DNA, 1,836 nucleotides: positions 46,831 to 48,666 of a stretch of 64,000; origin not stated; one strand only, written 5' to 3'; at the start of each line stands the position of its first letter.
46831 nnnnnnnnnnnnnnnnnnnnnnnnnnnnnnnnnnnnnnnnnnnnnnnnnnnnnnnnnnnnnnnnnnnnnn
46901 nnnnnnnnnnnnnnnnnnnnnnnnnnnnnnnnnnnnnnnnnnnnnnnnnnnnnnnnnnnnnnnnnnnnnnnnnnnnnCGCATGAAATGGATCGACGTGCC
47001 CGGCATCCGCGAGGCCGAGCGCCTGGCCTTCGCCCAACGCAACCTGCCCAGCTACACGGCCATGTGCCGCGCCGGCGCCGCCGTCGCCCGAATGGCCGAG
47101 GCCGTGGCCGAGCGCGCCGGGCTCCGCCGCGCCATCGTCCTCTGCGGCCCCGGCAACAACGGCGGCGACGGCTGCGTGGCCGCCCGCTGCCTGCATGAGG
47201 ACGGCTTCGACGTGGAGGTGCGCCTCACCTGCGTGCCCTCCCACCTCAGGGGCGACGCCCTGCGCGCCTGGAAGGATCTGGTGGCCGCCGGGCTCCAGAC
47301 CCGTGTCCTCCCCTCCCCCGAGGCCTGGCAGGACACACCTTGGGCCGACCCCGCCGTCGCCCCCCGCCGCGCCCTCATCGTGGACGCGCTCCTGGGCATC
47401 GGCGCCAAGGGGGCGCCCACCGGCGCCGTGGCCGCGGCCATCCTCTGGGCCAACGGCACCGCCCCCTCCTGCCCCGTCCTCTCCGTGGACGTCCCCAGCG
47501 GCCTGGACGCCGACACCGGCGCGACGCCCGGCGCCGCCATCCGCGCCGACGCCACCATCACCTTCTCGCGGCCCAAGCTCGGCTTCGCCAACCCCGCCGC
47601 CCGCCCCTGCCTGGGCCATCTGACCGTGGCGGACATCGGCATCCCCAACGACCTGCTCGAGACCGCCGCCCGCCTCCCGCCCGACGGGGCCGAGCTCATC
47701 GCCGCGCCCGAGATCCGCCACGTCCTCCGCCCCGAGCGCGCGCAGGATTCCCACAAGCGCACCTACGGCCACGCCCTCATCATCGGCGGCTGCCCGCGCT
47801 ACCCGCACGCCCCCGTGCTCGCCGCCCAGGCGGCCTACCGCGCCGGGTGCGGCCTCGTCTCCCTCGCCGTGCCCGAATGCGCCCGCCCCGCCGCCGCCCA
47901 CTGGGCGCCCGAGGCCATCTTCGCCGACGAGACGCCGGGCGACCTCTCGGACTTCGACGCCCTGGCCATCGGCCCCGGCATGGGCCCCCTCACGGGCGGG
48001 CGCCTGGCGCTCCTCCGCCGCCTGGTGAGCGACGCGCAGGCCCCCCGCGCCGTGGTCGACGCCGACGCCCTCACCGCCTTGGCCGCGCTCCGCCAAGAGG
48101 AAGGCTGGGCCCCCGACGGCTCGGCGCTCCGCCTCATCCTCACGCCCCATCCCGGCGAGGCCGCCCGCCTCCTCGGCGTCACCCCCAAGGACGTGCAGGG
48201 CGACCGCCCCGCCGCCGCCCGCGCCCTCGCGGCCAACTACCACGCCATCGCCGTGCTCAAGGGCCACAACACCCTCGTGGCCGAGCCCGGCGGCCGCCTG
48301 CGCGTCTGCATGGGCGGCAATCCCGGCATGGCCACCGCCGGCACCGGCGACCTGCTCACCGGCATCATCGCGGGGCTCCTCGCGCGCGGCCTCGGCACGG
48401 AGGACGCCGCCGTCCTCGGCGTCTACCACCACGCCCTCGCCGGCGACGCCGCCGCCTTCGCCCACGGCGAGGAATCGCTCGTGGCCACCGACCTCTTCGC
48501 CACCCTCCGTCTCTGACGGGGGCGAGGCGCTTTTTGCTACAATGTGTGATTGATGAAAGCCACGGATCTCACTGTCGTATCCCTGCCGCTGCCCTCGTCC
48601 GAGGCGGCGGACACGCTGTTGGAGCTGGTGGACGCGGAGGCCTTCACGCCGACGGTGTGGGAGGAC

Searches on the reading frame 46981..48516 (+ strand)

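Call 80: search_protein_families(library=pfam, proteins=[window:46981-48516:+], max_evalue=0.00001)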
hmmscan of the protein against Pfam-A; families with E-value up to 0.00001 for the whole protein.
window:46981-48516:+ (511 aa): 2 families
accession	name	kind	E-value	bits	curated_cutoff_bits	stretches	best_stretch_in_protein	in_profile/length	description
PF01256.23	Carb_kinase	-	1.4e-48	166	27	1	265-509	1-240/242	NAD(P)H-hydrate dehydratase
PF03853.21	YjeF_N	-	5.5e-43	147.3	24.9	1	28-201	5-169/169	YjeF-related protein N-terminus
